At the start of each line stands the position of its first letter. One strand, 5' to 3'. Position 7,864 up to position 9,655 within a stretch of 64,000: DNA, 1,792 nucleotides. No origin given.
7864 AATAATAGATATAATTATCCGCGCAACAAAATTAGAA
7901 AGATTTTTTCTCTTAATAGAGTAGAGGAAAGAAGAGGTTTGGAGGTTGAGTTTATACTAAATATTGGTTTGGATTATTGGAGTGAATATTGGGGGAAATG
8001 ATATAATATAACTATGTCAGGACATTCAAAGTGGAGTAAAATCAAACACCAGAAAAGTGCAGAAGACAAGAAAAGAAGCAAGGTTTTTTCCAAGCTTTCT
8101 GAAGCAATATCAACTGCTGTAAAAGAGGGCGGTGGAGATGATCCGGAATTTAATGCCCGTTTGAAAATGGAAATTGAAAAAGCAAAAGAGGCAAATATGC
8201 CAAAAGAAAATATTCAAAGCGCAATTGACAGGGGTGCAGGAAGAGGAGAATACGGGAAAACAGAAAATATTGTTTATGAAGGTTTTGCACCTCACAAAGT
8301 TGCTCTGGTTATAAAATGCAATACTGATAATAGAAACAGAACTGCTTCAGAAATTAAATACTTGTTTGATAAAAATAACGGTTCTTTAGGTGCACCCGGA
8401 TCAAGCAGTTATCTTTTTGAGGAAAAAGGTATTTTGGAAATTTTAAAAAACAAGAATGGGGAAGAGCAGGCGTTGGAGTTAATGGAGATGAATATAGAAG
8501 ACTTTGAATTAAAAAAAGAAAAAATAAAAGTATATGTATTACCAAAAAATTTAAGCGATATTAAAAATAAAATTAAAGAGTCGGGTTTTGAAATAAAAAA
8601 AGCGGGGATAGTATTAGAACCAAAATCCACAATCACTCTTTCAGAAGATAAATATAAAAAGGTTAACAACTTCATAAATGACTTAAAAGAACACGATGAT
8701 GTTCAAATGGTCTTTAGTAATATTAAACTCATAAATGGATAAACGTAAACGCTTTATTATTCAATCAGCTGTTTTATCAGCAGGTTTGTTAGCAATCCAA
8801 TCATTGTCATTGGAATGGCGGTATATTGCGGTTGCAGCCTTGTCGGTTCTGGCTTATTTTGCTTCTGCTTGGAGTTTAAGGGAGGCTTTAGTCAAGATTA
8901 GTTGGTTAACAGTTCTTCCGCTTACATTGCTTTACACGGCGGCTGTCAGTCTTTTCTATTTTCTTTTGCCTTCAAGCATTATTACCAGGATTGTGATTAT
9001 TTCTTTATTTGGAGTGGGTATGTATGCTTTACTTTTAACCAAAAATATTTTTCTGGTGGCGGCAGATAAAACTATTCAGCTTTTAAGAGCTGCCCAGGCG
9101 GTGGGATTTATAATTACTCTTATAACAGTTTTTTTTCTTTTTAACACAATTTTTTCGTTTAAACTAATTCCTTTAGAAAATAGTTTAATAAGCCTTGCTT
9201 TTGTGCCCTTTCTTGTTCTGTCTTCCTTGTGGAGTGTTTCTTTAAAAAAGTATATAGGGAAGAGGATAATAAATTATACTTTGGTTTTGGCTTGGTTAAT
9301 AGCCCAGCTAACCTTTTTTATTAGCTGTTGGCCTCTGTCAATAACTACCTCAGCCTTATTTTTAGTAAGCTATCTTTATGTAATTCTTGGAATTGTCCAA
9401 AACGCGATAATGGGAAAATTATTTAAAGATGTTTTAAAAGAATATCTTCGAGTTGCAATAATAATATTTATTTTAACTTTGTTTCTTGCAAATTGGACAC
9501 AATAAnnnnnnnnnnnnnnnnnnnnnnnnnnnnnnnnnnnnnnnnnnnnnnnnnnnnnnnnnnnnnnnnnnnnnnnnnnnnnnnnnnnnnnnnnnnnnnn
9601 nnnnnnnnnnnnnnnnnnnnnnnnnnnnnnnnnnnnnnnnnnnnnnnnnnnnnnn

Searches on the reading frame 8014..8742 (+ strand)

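Call 9: search_protein_families(library=pfam, proteins=[window:8014-8742:+])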
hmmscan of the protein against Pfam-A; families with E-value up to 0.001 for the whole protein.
window:8014-8742:+ (242 aa): 2 families
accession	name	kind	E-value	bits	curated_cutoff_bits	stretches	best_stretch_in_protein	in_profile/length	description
PF01709.26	Transcrip_reg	-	7.4e-46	156.2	27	1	84-237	2-160/160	TACO1/YebC second and third domain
PF20772.2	TACO1_YebC_N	-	2.8e-30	105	36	1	5-76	1-72/73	TACO1/YebC protein N-terminal domain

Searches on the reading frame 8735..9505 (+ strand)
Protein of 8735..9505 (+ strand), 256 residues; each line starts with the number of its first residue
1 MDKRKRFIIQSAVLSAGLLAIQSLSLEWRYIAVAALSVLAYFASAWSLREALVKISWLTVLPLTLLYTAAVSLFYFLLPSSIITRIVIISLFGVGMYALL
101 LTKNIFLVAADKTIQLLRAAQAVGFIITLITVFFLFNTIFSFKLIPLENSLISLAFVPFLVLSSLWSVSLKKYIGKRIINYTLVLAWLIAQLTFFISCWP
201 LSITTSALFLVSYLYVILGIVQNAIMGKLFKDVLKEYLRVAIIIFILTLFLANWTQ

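Call 60: search_protein_families(library=pfam, proteins=[window:8735-9505:+])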
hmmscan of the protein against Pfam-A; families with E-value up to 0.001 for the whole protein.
window:8735-9505:+ (256 aa): 1 family
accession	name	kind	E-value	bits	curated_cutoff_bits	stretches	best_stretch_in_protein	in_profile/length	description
PF18900.5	DUF5656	-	0.00047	20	23.3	1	97-246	89-237/242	Protein of unknown function (DUF5656)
